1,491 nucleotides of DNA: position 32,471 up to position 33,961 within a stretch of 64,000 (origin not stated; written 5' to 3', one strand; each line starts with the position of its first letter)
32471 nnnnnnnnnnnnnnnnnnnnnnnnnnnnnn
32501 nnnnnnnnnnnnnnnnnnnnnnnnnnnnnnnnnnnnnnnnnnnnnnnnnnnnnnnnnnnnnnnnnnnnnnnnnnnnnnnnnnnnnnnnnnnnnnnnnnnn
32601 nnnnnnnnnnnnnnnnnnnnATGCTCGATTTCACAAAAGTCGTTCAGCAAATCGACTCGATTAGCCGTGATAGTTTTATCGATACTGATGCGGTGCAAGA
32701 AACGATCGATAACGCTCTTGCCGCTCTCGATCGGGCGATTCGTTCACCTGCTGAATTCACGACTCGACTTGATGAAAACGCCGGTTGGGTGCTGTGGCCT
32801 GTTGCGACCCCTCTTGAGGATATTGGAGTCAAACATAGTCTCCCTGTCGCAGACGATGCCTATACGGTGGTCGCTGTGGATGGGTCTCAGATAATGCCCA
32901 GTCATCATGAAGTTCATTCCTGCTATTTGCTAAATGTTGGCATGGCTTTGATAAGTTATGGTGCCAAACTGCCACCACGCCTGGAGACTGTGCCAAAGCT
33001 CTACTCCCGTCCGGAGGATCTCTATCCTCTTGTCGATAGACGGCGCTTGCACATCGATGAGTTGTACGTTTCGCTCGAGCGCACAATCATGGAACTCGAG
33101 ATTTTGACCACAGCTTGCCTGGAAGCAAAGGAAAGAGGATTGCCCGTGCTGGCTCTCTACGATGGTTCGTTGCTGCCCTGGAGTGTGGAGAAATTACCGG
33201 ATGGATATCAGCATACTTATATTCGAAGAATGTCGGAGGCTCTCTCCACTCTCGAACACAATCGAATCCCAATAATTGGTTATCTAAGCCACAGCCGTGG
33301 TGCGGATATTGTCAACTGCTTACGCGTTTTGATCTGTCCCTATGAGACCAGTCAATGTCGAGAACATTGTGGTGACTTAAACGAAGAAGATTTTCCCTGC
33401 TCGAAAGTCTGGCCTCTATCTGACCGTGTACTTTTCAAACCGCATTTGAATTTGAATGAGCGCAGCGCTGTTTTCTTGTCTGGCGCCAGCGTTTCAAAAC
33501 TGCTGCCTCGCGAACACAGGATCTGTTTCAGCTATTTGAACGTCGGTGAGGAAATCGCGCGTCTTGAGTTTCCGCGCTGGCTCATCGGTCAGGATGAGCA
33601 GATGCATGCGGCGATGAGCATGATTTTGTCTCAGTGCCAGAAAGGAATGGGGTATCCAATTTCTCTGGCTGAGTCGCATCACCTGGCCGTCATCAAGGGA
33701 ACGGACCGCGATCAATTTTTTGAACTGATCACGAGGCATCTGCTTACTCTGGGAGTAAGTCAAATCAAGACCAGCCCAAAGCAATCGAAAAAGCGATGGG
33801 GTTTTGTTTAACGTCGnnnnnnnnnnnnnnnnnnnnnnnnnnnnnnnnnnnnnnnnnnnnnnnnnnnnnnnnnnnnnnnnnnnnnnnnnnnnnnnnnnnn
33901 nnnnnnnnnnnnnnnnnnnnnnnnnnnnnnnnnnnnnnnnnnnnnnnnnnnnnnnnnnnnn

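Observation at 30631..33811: Degenerate-GGDEF/pseudokinase fusion translationally coupled to an orphan NurA nuclease, with a divergent XRE-zinc-ribbon gene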

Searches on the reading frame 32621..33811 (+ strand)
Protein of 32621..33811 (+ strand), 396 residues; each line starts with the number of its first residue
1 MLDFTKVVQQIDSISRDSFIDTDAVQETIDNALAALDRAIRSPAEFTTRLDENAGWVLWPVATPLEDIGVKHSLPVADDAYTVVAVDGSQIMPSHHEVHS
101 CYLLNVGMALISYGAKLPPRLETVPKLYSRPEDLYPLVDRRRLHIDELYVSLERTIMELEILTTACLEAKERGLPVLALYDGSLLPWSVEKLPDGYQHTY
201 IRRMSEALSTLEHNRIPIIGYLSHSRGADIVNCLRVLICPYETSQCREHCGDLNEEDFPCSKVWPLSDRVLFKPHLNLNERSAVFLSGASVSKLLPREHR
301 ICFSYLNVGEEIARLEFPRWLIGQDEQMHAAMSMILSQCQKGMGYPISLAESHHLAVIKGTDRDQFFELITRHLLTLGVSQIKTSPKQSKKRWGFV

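Call 3: search_protein_families(library=pfam, proteins=[window:32621-33811:+], max_evalue=1)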
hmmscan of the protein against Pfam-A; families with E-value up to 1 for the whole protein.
window:32621-33811:+ (396 aa): 1 family
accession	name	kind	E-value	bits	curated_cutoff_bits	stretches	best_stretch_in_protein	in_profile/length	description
PF09376.16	NurA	-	1.7e-27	96.9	21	1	82-358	2-254/254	NurA domain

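Call 4: search_protein_families(library=padloc, proteins=[window:32621-33811:+], max_evalue=1)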
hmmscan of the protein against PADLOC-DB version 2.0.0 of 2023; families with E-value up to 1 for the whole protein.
window:32621-33811:+ (396 aa): 0 families

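Call 5: search_protein_families(library=ncbifam, proteins=[window:32621-33811:+], max_evalue=1)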
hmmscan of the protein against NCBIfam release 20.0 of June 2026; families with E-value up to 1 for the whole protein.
window:32621-33811:+ (396 aa): 0 families

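Call 7: find_homologous_proteins(query=window:32621-33811:+)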
Query window:32621-33811:+ (396 aa): 466 proteins with E <= 0.001 among 5979 candidates; the best 120 are listed.
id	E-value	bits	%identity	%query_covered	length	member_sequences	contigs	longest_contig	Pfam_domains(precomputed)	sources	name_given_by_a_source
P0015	4.7e-267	903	99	100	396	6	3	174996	PF09376.17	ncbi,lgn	ncbi:MAG: DNA double-strand break repair nuclease NurA [Candidatus Obscuribacterales bacterium]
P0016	5.5e-242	821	89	100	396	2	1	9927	PF09376.17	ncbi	-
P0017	3.0e-235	798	86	100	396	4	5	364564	PF09376.17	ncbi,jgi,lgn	ncbi:MAG TPA: DNA double-strand break repair nuclease NurA [Drouetiella sp.]|jgi:NurA domain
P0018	5.5e-235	798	86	100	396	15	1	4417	PF09376.17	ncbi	-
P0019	6.7e-228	774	82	100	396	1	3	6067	PF09376.17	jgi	jgi:hypothetical protein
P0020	1.7e-227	773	83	100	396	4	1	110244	PF09376.17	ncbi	-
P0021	9.1e-225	764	81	100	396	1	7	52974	PF09376.17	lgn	-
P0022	2.1e-214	730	78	100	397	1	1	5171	PF09376.17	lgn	-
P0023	1.2e-199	681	73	100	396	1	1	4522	PF09376.17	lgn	-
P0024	2.0e-162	559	60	100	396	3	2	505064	PF09376.17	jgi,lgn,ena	jgi:hypothetical protein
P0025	4.2e-161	554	60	100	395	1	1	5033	PF09376.17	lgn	-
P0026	6.5e-160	550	59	100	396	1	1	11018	PF09376.17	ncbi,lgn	ncbi:MAG TPA: DNA double-strand break repair nuclease NurA [Candidatus Obscuribacterales bacterium]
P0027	1.3e-159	549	62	100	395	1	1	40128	PF09376.17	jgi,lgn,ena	-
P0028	3.2e-158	545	59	100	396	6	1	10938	PF09376.17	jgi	jgi:NurA domain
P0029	4.3e-157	541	86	68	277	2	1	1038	PF09376.17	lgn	-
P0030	4.9e-157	541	58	100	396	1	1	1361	PF09376.17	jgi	-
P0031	1.4e-152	526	58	100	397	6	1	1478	PF09376.17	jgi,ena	-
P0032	7.6e-152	524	58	100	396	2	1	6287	PF09376.17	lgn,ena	-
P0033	8.1e-152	524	57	100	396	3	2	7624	PF09376.17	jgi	jgi:hypothetical protein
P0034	1.8e-151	523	56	100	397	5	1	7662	PF09376.17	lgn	-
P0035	2.4e-151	522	58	100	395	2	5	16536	PF09376.17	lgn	-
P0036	8.8e-151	520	57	100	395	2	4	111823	PF09376.17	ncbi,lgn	-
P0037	1.6e-150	519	57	100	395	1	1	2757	PF09376.17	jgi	jgi:NurA domain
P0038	2.1e-150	519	58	100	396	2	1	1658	PF09376.17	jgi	jgi:hypothetical protein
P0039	2.5e-150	519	57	100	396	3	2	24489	PF09376.17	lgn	-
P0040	5.4e-150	518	57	100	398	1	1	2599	PF09376.17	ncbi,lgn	-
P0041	7.2e-150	517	58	100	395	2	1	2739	PF09376.17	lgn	-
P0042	1.8e-149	516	56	100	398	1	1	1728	PF09376.17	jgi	jgi:hypothetical protein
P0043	2.7e-149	515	55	100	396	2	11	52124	PF09376.17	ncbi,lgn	-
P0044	2.9e-149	515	57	100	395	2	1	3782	PF09376.17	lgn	-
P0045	5.4e-149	514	57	100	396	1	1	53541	PF09376.17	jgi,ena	-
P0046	8.7e-149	514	56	100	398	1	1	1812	PF09376.17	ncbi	-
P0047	1.2e-148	513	55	100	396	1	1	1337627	PF09376.17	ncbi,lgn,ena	-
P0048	1.5e-148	513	56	100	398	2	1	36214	PF09376.17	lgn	-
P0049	1.6e-148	513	57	100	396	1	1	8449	PF09376.17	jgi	jgi:hypothetical protein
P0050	1.8e-148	513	57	100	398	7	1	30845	PF09376.17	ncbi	-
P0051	2.0e-148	513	56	100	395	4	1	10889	PF09376.17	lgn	-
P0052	2.1e-148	512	57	100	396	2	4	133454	PF09376.17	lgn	-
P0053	2.4e-148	512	56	100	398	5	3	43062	PF09376.17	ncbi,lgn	-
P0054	3.6e-148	512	58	100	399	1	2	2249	PF09376.17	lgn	-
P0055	4.3e-148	511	56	100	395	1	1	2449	PF09376.17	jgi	jgi:NurA domain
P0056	4.7e-148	511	56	100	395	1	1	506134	PF09376.17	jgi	jgi:hypothetical protein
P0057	5.2e-148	511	56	100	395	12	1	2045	PF09376.17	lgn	-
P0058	9.7e-148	510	57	100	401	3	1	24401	PF09376.17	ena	-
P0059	3.2e-147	509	55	100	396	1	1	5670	PF09376.17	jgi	jgi:hypothetical protein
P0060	3.4e-147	509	56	100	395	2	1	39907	PF09376.17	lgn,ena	-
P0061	4.8e-147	508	56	100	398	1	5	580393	PF09376.17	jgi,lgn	-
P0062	4.8e-147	508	56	100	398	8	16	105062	PF09376.17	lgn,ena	-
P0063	6.3e-147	508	55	100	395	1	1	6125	PF09376.17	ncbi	-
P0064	6.7e-147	508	56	100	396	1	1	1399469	PF09376.17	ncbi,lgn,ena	-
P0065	7.0e-147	507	55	100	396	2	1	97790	PF09376.17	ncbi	-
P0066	7.8e-147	507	55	100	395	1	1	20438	PF09376.17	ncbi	-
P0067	8.8e-147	507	56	100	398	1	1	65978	PF09376.17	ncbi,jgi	jgi:hypothetical protein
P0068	9.3e-147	507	56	100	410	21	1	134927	PF09376.17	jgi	jgi:hypothetical protein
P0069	1.3e-146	507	56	100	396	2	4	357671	PF09376.17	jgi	-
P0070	5.0e-146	505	55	100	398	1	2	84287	PF09376.17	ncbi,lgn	ncbi:DNA double-strand break repair nuclease NurA [soil metagenome]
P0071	5.2e-146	505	55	100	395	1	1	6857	PF09376.17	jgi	jgi:hypothetical protein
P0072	7.6e-146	504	56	100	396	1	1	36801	PF09376.17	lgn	-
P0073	1.5e-145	503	56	100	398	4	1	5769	PF09376.17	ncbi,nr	ncbi:MAG: DNA double-strand break repair nuclease NurA [Candidatus Melainabacteria bacterium]|nr:DNA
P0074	1.7e-145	503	56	100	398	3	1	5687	PF09376.17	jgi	-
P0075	1.9e-145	503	56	100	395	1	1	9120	PF09376.17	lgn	-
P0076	2.6e-145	502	56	100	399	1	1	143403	PF09376.17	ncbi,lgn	-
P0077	2.6e-145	502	57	100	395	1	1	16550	PF09376.17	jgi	jgi:hypothetical protein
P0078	2.7e-145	502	55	100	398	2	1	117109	PF09376.17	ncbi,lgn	-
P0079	3.2e-145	502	56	100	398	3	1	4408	PF09376.17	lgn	-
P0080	4.3e-145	502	54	100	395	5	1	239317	PF09376.17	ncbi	-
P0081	6.4e-145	501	56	99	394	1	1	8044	PF09376.17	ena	-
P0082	2.5e-144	499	54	100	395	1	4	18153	PF09376.17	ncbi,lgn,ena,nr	ncbi:MAG: DNA double-strand break repair nuclease NurA [Candidatus Obscuribacterales bacterium]|nr:D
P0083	3.0e-144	499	54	100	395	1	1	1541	PF09376.17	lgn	-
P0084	3.3e-144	499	54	100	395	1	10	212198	PF09376.17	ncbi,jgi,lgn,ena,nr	ncbi:MAG: DNA double-strand break repair nuclease NurA [Candidatus Melainabacteria bacterium]|nr:DNA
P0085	3.6e-144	499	55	100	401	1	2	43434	PF09376.17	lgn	-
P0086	3.7e-144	499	55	100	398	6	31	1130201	PF09376.17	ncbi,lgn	-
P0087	3.8e-144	498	57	100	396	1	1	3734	PF09376.17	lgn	-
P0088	5.0e-144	498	55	100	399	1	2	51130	PF09376.17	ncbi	-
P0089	5.5e-144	498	55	100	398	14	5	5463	PF09376.17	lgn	-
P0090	1.3e-143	497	55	100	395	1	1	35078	PF09376.17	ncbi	-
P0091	1.6e-143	496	54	100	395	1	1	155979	PF09376.17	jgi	-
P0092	2.0e-143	496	55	100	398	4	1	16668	PF09376.17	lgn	-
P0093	2.3e-143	496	55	100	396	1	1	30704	PF09376.17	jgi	jgi:hypothetical protein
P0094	3.0e-143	496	55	100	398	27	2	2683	PF09376.17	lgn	-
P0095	3.5e-143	495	55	100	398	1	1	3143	PF09376.17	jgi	-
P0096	3.7e-143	495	55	100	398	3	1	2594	PF09376.17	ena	-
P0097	4.7e-143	495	56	100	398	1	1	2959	PF09376.17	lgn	-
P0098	1.4e-142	493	54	100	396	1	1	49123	PF09376.17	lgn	-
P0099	1.8e-142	493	54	100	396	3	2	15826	PF09376.17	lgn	-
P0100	2.8e-142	492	52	100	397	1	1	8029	PF09376.17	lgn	-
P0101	2.9e-142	492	54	100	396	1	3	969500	PF09376.17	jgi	jgi:hypothetical protein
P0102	4.7e-142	492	56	100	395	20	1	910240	PF09376.17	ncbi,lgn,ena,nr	ncbi:MAG: DNA double-strand break repair nuclease NurA [Candidatus Obscuribacterales bacterium]|nr:D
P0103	6.0e-142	491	54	100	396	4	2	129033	PF09376.17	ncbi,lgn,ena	-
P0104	6.2e-142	491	54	100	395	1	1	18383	PF09376.17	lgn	-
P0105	1.2e-141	490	56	100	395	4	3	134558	PF09376.17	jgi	jgi:hypothetical protein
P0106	1.6e-141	490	56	100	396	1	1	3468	PF09376.17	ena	-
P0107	1.9e-141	490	56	100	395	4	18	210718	PF09376.17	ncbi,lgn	-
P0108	2.5e-141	489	53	100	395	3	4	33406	PF09376.17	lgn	-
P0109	9.6e-141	487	55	100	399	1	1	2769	PF09376.17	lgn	-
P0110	1.2e-140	487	53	100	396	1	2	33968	PF09376.17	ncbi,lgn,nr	ncbi:MAG: hypothetical protein C5B53_04050 [Candidatus Melainabacteria bacterium]|nr:MAG: hypothetic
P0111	1.3e-140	487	54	100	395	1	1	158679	PF09376.17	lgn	-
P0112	1.3e-140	487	53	100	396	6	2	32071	PF09376.17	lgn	-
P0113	2.1e-140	486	53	100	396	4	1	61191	PF09376.17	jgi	jgi:hypothetical protein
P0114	2.2e-140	486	54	100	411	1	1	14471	PF09376.17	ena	-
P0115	2.3e-140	486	52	100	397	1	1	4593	PF09376.17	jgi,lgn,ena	-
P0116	2.3e-140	486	54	100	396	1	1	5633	PF09376.17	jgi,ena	-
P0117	8.8e-140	484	53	100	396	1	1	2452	PF09376.17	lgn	-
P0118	9.9e-140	484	54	100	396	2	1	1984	PF09376.17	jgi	-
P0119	9.9e-140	484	53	100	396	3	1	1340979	PF09376.17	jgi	jgi:hypothetical protein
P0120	1.6e-139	483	55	100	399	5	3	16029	PF09376.17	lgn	-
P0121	3.0e-139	482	54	100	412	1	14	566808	PF09376.17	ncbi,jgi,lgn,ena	-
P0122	3.4e-139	482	54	99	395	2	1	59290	PF09376.17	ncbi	-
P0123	4.1e-139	482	52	100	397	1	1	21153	PF09376.17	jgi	jgi:hypothetical protein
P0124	5.1e-139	482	54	100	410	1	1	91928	PF09376.17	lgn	-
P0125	7.1e-138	478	53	100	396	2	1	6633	PF09376.17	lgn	-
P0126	8.7e-138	478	52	100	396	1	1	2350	PF09376.17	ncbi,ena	-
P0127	1.6e-137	477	52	100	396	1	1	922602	PF09376.17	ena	-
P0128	3.0e-137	476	52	100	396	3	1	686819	PF09376.17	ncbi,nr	ncbi:MAG: DNA double-strand break repair nuclease NurA [Candidatus Obscuribacterales bacterium]|nr:D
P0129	3.4e-137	476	54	100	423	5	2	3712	PF09376.17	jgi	jgi:hypothetical protein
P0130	5.8e-137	475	54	100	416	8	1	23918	PF09376.17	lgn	-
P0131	8.2e-137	474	54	100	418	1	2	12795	PF09376.17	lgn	-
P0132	1.2e-135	470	52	100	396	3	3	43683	PF09376.17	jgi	jgi:hypothetical protein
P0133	1.7e-135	470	53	100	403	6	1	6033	PF09376.17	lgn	-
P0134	2.4e-135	470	51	100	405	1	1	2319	PF09376.17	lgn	-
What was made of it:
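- On NurA nuclease family (PF09376): All listed homologs carry PF09376 (call 7).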

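Call 9: find_encoding_contigs(protein=P0047, flank=6000, max_places=2)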
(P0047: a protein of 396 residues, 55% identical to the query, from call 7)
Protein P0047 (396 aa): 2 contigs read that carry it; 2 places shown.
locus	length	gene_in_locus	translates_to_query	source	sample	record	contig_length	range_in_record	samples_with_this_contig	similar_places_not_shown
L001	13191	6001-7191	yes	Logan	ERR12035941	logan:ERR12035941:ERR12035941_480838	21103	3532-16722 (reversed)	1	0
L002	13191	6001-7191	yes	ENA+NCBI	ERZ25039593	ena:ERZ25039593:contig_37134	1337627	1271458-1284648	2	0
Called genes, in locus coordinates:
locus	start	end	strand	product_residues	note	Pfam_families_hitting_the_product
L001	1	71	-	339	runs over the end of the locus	PF00288:GHMP_kinases_N, PF08544:GHMP_kinases_C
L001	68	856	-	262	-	PF00398:RrnaAD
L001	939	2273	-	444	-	PF01595:CNNM, PF00571:CBS (weak), PF03471:CorC_HlyC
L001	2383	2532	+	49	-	-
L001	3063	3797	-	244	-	PF13197:DUF4013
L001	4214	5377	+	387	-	PF02861:Clp_N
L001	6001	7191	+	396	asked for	PF09376:NurA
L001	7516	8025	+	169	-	-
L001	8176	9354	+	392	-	PF04055:Radical_SAM, PF19288:CofH_C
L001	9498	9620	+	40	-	-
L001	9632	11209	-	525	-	PF13424:TPR_12 (faint), PF13428:TPR_14 (faint), PF13432:TPR_16, PF13414:TPR_11 (weak), PF00515:TPR_1 (weak), PF07719:TPR_2 (weak), PF13180:PDZ_2, PF17820:PDZ_6, +4 more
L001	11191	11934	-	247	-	PF13103:TonB_2 (weak)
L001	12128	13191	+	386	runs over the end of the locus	PF02481:DNA_processg_A, PF18306:LDcluster4 (faint), PF17782:WHD_DprA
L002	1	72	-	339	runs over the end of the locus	PF00288:GHMP_kinases_N, PF08544:GHMP_kinases_C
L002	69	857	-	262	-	PF00398:RrnaAD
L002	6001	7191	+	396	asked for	PF09376:NurA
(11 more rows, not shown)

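Call 10: find_encoding_contigs(protein=P0128, flank=6000, max_places=2)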
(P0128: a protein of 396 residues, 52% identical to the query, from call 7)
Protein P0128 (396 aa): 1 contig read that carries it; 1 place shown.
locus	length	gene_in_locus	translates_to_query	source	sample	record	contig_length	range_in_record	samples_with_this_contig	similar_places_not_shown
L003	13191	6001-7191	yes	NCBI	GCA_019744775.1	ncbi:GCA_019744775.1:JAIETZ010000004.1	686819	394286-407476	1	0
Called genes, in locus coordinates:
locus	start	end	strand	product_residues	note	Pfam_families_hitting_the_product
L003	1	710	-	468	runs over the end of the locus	PF01595:CNNM, PF00571:CBS (weak), PF03471:CorC_HlyC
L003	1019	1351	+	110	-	-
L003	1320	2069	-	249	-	PF13197:DUF4013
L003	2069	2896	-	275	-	PF01975:SurE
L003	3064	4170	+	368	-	PF02861:Clp_N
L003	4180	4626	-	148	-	-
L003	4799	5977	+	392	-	PF00990:GGDEF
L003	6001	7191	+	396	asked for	PF09376:NurA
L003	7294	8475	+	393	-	PF04055:Radical_SAM, PF19288:CofH_C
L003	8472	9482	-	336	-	PF23914:TPR_CcmH_CycH (faint), PF13428:TPR_14 (faint), PF21033:RMD1-3 (faint), PF14559:TPR_19 (weak), PF13424:TPR_12 (weak), PF14559:TPR_19 (weak), PF00515:TPR_1 (weak), PF07719:TPR_2 (weak), +8 more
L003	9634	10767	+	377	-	PF02481:DNA_processg_A, PF18306:LDcluster4 (faint), PF17782:WHD_DprA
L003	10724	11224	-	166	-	PF00583:Acetyltransf_1, PF13673:Acetyltransf_10, PF13508:Acetyltransf_7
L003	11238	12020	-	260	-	PF01026:TatD_DNase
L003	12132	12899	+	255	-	PF01553:Acyltransferase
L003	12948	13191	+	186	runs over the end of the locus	-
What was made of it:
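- The flanking genes are housekeeping (calls 3, 9, 10).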

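Call 15: find_related_loci(query=A1, collection=genome_contigs, flank=7000)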
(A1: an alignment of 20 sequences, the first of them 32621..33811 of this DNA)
Query A1 (396 aa) in genome_contigs; peptide patterns used: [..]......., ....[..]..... (x = any residue, [..] = any of these).
154 stretches matched a pattern; 108 encode a relative of the query (tblastn E <= 1e-3); the best 80 are kept; 80 distinct loci.
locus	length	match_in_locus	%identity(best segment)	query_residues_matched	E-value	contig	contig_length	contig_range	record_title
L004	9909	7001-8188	87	1-396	0e+0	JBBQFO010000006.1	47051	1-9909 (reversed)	MAG: Candidatus Obscuribacterales bacterium isolate Co_metawrap_1026 Cmw_1026_k141_21453483_length_47051_cov_8.0000, who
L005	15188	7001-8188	87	1-396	0e+0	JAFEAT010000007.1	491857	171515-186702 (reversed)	MAG: Cyanobacteria bacterium SZAS-4 CYAN-TMP-2__7__length-491857, whole genome shotgun sequence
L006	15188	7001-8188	86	1-396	0e+0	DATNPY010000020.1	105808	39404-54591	MAG TPA_asm: Drouetiella sp. isolate SMAG_U16493 k141_34636, whole genome shotgun sequence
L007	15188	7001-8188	82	1-396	0e+0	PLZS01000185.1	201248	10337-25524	MAG: Candidatus Melainabacteria bacterium isolate palsa_1080 73.20120700_P3D.118_contig_17000, whole genome shotgun sequ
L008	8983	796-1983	59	1-396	8e-166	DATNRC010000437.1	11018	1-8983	MAG TPA_asm: Candidatus Obscuribacterales bacterium isolate SMAG_U16523 k141_51610, whole genome shotgun sequence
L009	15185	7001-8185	58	1-396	7e-160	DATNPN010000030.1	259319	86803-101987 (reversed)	MAG TPA_asm: Planktothrix sp. isolate SMAG_U16482 k141_567454, whole genome shotgun sequence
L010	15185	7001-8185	57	1-396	2e-157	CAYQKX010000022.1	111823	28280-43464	MAG TPA_asm: uncultured Candidatus Obscuribacterales bacterium isolate SRP287051_co1_96 genome assembly, contig: NODE_38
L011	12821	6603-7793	56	1-396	2e-156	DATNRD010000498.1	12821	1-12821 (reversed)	MAG TPA_asm: Candidatus Obscuribacterales bacterium isolate SMAG_U16524 k141_451031, whole genome shotgun sequence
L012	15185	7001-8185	56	1-396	3e-156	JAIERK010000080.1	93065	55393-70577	MAG: Candidatus Obscuribacterales bacterium isolate co.spades.METABAT.1kb_095 c_000000444392, whole genome shotgun seque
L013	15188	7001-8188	55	1-396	3e-156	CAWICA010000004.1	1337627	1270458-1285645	MAG: Bryobacterales bacterium isolate MFD09567.bin.1.143 genome assembly, contig: contig_37134, whole genome shotgun seq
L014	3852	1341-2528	56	1-396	2e-161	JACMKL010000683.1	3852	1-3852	MAG: Candidatus Melainabacteria bacterium isolate ES-bin-223 ES-bin-223-contig-k141_11840596, whole genome shotgun seque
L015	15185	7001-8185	57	1-396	1e-155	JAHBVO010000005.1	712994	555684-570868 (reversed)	MAG: Candidatus Obscuribacterales bacterium isolate ACE_CYA3 CYA3_5, whole genome shotgun sequence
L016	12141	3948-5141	57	1-396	2e-155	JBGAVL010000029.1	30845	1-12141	MAG: Candidatus Obscuribacteraceae bacterium isolate MAG_AAO_AS.36 AAOAS-36_NODE_29_length_30845_cov_4.394436, whole gen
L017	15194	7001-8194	56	1-396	3e-155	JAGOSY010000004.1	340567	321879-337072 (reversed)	Bacterium isolate Gw_Eff_bin_360 Gw_Eff_16_length_340567_cov_12.920274, whole genome shotgun sequence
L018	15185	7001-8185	57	1-396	8e-155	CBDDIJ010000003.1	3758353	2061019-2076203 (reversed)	MAG: Candidatus Obscuribacterales bacterium isolate d5e4265f-a358-4786-9086-93a4549b7058 genome assembly, contig: contig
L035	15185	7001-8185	55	1-396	7e-150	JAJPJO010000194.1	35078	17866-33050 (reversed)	MAG: Proteobacteria bacterium isolate Centralia_MAG_505 k107_11234379, whole genome shotgun sequence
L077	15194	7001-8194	55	1-396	9e-152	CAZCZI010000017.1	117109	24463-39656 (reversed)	MAG TPA_asm: uncultured Candidatus Obscuribacterales bacterium isolate SRP173033_co1_38 genome assembly, contig: NODE_20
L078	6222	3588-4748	35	1-393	1e-65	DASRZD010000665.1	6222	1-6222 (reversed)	MAG TPA_asm: Armatimonadota bacterium isolate SMAG_U14142 k141_2356549, whole genome shotgun sequence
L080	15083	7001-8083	31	23-390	2e-60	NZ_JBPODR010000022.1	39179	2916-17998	Thermoanaerobacterium thermosulfurigenes strain DSM 2229 Ga0415260_22, whole genome shotgun sequence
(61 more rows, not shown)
